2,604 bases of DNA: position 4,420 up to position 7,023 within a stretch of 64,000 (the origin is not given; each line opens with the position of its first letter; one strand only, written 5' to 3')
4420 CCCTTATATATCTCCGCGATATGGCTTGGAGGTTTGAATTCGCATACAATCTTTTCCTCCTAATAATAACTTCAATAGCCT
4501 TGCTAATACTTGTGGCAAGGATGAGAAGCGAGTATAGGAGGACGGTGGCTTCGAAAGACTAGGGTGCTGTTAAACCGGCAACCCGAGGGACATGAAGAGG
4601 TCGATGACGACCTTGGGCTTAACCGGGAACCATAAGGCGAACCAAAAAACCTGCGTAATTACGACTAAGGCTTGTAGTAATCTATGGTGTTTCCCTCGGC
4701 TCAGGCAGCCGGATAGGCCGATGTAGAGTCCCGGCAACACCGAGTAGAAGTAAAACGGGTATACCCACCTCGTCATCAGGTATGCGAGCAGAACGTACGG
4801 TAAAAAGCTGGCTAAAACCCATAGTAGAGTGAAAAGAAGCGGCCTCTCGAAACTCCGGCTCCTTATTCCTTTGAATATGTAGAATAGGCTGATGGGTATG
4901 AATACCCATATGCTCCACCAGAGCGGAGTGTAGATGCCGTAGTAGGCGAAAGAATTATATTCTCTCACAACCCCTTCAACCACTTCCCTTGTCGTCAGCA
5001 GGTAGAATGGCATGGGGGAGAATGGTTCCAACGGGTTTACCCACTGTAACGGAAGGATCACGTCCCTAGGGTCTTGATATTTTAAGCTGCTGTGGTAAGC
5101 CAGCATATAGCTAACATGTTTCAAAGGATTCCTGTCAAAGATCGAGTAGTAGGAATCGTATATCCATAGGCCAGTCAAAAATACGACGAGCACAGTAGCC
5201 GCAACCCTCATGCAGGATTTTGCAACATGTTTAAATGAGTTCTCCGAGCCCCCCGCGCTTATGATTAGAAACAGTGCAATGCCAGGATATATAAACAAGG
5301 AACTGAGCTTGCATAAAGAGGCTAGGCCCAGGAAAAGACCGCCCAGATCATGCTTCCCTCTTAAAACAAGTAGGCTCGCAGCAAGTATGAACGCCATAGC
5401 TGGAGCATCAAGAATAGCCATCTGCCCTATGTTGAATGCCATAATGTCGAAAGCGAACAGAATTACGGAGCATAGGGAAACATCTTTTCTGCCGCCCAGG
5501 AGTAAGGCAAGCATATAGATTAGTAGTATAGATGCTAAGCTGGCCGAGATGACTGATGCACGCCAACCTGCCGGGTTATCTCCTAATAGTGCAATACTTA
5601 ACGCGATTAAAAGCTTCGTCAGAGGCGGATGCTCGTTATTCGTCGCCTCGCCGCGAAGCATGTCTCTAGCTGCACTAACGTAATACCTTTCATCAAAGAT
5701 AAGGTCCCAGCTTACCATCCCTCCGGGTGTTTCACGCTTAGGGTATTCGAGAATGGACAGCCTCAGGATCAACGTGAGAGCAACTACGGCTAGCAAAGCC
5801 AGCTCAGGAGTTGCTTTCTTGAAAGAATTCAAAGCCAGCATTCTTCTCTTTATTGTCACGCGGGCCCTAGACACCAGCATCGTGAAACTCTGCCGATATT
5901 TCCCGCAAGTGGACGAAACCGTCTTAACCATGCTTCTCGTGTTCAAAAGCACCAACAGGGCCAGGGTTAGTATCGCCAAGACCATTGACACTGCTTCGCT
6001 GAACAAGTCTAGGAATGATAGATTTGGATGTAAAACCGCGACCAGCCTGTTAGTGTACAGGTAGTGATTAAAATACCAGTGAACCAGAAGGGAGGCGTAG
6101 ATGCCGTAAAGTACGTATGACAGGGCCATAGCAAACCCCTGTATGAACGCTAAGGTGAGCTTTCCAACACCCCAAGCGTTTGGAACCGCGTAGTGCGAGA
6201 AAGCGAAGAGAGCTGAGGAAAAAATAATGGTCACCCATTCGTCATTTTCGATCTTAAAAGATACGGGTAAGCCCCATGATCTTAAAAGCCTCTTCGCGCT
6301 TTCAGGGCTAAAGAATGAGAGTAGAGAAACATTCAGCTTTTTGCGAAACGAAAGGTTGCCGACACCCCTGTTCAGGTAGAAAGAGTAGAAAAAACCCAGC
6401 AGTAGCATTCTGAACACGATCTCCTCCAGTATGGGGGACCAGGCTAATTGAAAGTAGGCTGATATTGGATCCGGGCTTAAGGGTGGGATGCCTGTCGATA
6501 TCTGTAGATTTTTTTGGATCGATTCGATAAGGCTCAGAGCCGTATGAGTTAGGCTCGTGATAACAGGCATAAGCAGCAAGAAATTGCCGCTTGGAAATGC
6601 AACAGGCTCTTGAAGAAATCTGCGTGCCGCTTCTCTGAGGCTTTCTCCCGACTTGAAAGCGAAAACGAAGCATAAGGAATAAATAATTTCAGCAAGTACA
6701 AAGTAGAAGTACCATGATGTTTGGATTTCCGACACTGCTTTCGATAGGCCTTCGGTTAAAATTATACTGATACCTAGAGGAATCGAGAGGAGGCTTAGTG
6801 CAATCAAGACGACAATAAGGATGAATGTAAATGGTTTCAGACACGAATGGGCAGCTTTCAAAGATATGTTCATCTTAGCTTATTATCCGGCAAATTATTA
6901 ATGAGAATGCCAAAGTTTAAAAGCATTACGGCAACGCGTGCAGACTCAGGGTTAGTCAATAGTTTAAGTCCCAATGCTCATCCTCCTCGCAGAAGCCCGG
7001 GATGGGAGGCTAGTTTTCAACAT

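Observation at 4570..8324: A CPBP intramembrane protease fused to a PMT/ArnT-like GT-C glycosyltransferase, paired with a Dol-P-sugar synthase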

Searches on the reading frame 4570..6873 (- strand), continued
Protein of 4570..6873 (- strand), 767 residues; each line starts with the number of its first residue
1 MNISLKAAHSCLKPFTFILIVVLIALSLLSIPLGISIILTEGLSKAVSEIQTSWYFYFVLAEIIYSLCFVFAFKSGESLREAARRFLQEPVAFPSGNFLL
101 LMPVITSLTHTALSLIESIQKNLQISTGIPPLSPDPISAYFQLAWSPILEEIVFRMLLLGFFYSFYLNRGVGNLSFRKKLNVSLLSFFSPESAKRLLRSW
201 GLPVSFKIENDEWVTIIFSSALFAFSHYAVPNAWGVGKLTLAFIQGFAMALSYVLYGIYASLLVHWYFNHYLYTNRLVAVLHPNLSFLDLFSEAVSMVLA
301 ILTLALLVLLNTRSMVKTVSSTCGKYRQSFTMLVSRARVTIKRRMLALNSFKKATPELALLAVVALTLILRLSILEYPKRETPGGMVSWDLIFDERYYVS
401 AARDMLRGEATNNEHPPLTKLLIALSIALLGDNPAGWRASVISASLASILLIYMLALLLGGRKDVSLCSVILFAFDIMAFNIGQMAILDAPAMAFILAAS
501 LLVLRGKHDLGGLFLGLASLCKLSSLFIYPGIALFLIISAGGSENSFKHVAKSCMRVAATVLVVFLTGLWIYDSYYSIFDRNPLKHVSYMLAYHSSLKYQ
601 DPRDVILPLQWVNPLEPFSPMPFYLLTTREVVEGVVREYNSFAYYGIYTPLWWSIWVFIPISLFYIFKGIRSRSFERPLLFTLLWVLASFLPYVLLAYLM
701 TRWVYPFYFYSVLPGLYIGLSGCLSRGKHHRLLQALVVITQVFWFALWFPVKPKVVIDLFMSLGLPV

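Call 40: predict_structure(alignment_id=A1)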
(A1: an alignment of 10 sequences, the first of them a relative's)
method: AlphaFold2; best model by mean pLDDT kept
length: 767 residues; sequences in the alignment: 10
mean_pLDDT: 62.4   pTM: 0.46
mean pLDDT of the five models: 62.4, 56.8, 44.5, 44.3, 37.6
residues with pLDDT >= 90: 11; 70-90: 284; 50-70: 259; < 50: 213
segments of 3 or more residues with pLDDT < 50: 45-50, 231-233, 235-237, 317-395, 410-414, 473-475, 477-487, 576-611, 619-651, 702-704, 742-761, 764-767
pLDDT, mean of each block of 10 residues (from residue 1): 59 84 78 60 49 66 84 78 80 76 86 77 60 61 75 81 81 77 88 86 76 83 71 54 86 90 81 53 62 79 78 51 40 42 38 42 46 38 34 48 57 55 65 57 62 73 53 47 47 79 80 79 71 78 66 79 73 51 41 37 37 52 36 37 39 54 58 66 75 61 50 66 60 57 43 38 41
secondary structure, 60 per line:
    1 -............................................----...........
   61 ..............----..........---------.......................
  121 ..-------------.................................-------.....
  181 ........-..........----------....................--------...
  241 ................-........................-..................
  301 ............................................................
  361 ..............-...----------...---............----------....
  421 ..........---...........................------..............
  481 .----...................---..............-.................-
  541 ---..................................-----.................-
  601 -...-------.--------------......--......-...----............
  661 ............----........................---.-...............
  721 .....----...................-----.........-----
elements in order (helices of 4 or more, strands of 3 or more residues): H2-45 H50-74 H79-88 H98-122 H136-168 H176-188 H190-199 H210-229 H238-256 H258-281 H283-374 E376-378 E389-391 H395-406 H417-430 H434-460 H467-481 H486-504 H508-521 H523-539 H544-577 H583-599 E627-632 E635-640 H649-672 H677-700 H706-725 H730-748 H754-762

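Call 43: fold_search(model_id=the predicted structure, library=pdb)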
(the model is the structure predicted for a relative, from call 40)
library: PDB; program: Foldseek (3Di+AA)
matches with E <= 10: 440; with E <= 0.001: 1
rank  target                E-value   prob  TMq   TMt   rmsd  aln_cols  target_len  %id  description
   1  5f15                  6.7e-04  1.00  0.31  0.41   8.2       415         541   17  Crystal Structure of ArnT from Cupriavidus metallidurans bound to Undecaprenyl phosphate (released 2016-02-17)
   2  6p25_A                3.8e-03  1.00  0.20  0.21   4.2       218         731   26  Structure of S. cerevisiae protein O-mannosyltransferase Pmt1-Pmt2 complex bound to the sugar donor and a peptide acce (released 2019-07-10)
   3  9wno_A                9.9e-03  1.00  0.28  0.47   8.4       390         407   15  Cryo-EM structure of Candida glabrata GPI mannosyltransferase I bound to Dol-P-Man (released 2025-12-03)
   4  9s6t_A                3.3e-02  1.00  0.28  0.42   8.4       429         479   13  Ternary cryo-EM structure of chicken ALG12 with Dol25-PP-GlcNAc2Man7, Dol25-P-Man, and Fab (released 2026-03-18)
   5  8agc_A                4.3e-02  0.97  0.22  0.24  15.9       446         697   12  Structure of yeast oligosaccharylransferase complex with lipid-linked oligosaccharide and non-acceptor peptide bound (released 2022-12-07)
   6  8agb_A                5.4e-02  0.98  0.24  0.27  15.5       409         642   12  Structure of yeast oligosaccharylransferase complex with lipid-linked oligosaccharide bound (released 2022-12-07)
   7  8pn9_A                6.1e-02  0.99  0.25  0.28  16.3       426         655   11  Structure of human oligosaccharyltransferase OST-A complex bound to NGI-1 (released 2024-05-08)
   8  6gxc_A                6.4e-02  0.95  0.23  0.25  13.1       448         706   13  Bacterial oligosaccharyltransferase PglB in complex with an inhibitory peptide and a reactive lipid-linked oligosaccha (released 2018-11-14)
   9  6snh_X                9.9e-02  0.87  0.20  0.29  16.9       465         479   13  Cryo-EM structure of yeast ALG6 in complex with 6AG9 Fab and Dol25-P-Glc (released 2020-03-11)
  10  8imx_U                1.0e-01  0.93  0.23  0.36   9.9       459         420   12  Cryo-EM structure of GPI-T with a chimeric GPI-anchored protein (released 2023-08-16)
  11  9dm5                  1.1e-01  0.99  0.27  0.47   8.7       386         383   14  Product-Bound mannosyltransferase PimE (released 2025-06-25)
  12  5ogl_A                1.1e-01  0.92  0.24  0.25  12.9       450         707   13  Structure of bacterial oligosaccharyltransferase PglB in complex with an acceptor peptide and an lipid-linked oligosac (released 2017-10-25)
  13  7wld_U                1.6e-01  0.94  0.25  0.40  10.6       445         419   12  Cryo-EM structure of the human glycosylphosphatidylinositol transamidase complex at 2.53 Angstrom resolution (released 2022-04-27)
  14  7e33_R                1.7e-01  0.41  0.12  0.25  19.1       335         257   15  Serotonin 1E (5-HT1E) receptor-Gi protein complex (released 2021-04-14)
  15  8x16_R                1.9e-01  0.28  0.11  0.22  19.2       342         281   12  Cryo-EM structure of adenosine receptor A3AR bound to CF101 (released 2024-04-24)
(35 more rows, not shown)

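Call 77: search_protein_families(library=pfam, proteins=[L018:7327-8334:+, L018:8361-9959:+, L018:11311-12594:-, L018:12880-13584:-, L018:13610-14518:-, L052:6850-7860:+, L052:7882-9651:+, L052:11396-12457:+, L052:12996-13991:+, L052:13988-14860:+], max_evalue=0.00001)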
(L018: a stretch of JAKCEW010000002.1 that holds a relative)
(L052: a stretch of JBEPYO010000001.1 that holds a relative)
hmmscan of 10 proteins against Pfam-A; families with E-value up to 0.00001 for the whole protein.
L018:7327-8334:+ (335 aa): 1 family
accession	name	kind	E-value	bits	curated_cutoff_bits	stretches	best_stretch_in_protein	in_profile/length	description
PF00296.26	Bac_luciferase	-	1.6e-53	182.5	27.9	1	21-306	25-314/314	Luciferase-like monooxygenase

L018:8361-9959:+ (532 aa): 4 families
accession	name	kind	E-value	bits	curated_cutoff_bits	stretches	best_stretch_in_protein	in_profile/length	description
PF16199.10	Radical_SAM_C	-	3.2e-22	78.9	31.9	1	297-378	1-85/85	Radical_SAM C-terminal domain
PF04055.27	Radical_SAM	-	1.3e-20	74.6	29.5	1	90-286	5-163/166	Radical SAM superfamily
PF23613.1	ELP3_N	-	2e-11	44.1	27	1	9-77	3-70/70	ELP3 N-terminal domain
PF00583.31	Acetyltransf_1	-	9.8e-06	26.3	20.7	0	409-520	20-116/116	Acetyltransferase (GNAT) family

L018:11311-12594:- (427 aa): 1 family
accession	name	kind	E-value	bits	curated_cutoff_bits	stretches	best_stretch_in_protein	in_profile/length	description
PF01941.24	AdoMet_Synthase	-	6.8e-166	552.4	27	1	23-423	3-395/395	S-adenosylmethionine synthetase (AdoMet synthetase)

L018:12880-13584:- (234 aa): 0 families

L018:13610-14518:- (302 aa): 4 families
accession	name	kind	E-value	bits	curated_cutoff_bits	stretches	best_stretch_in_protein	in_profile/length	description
PF01163.29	RIO1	-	4.2e-43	147.6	22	1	110-277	1-179/187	RIO domain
PF09202.17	Rio2_N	-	1.2e-10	41.9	27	1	14-93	3-82/82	Rio2, N-terminal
PF00069.31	Pkinase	-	1.3e-09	38.3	31.7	1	102-246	6-142/263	Protein kinase domain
PF03109.22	ABC1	-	2.3e-07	30.6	22.9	1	169-246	129-211/244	ABC1 atypical kinase-like domain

L052:6850-7860:+ (336 aa): 1 family
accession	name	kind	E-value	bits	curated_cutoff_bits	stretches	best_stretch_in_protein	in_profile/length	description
PF01180.27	DHO_dh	-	4.1e-55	187.5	27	1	49-323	7-291/291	Dihydroorotate dehydrogenase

L052:7882-9651:+ (589 aa): 1 family
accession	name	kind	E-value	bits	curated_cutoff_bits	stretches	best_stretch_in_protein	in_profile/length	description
PF09843.14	DUF2070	-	3.8e-74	250.4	30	1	18-584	2-557/561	Predicted membrane protein (DUF2070)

L052:11396-12457:+ (353 aa): 2 families
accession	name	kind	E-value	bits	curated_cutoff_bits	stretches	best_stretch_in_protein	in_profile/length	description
PF01137.26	RTC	-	2.6e-81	272.5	27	1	9-335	1-221/221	RNA 3'-terminal phosphate cyclase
PF05189.18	RTC_insert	-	3.2e-20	72.9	23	1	189-282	10-101/102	RNA 3'-terminal phosphate cyclase (RTC), insert domain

L052:12996-13991:+ (331 aa): 3 families
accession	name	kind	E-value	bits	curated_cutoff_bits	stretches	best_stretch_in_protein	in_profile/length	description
PF00005.33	ABC_tran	-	8.3e-33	114.3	25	1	20-162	2-136/137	ABC transporter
PF13732.12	DrrA1-3_C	-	1e-10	42.6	27.4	1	218-304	2-80/81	ATP-binding protein DrrA1-3-like, C-terminal domain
PF13304.12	AAA_21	-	7.9e-08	33.1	27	0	135-193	238-298/304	AAA domain, putative AbiEii toxin, Type IV TA system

L052:13988-14860:+ (290 aa): 2 families
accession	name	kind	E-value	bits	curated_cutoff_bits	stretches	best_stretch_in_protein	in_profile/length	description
PF01061.29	ABC2_membrane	-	6.5e-34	117.8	26.9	1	8-250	3-210/211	ABC-2 type transporter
PF12698.13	ABC2_membrane_3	-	6.5e-18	65.4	31.6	1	86-280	159-346/347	ABC-2 family transporter protein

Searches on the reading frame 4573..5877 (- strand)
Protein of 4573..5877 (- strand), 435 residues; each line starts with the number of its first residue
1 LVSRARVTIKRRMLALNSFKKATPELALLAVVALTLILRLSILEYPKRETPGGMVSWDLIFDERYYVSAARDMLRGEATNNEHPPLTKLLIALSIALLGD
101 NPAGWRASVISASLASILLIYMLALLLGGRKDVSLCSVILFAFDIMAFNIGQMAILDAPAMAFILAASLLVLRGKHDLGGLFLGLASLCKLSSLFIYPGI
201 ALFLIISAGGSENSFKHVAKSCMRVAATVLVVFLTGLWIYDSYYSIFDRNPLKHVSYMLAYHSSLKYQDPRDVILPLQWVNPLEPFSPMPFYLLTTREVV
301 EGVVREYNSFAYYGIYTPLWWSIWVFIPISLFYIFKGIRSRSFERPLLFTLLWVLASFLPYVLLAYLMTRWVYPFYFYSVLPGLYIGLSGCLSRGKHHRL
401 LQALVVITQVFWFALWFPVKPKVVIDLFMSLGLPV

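Call 6: search_protein_families(library=pfam, proteins=[window:4573-5877:-], max_evalue=10)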
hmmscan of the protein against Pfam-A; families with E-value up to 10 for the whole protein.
seq(435 aa): 3 families
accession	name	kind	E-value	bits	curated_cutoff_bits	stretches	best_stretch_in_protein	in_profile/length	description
PF13231.12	PMT_2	-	8.1e-11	42.8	26.1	1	83-237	2-158/160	Dolichyl-phosphate-mannose-protein mannosyltransferase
PF02366.24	PMT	-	9.6e-08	32.3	22.7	1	59-206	21-198/245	Dolichyl-phosphate-mannose-protein mannosyltransferase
PF17626.7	IncF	-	7.8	7.4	27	1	118-175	39-92/104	Inclusion membrane protein F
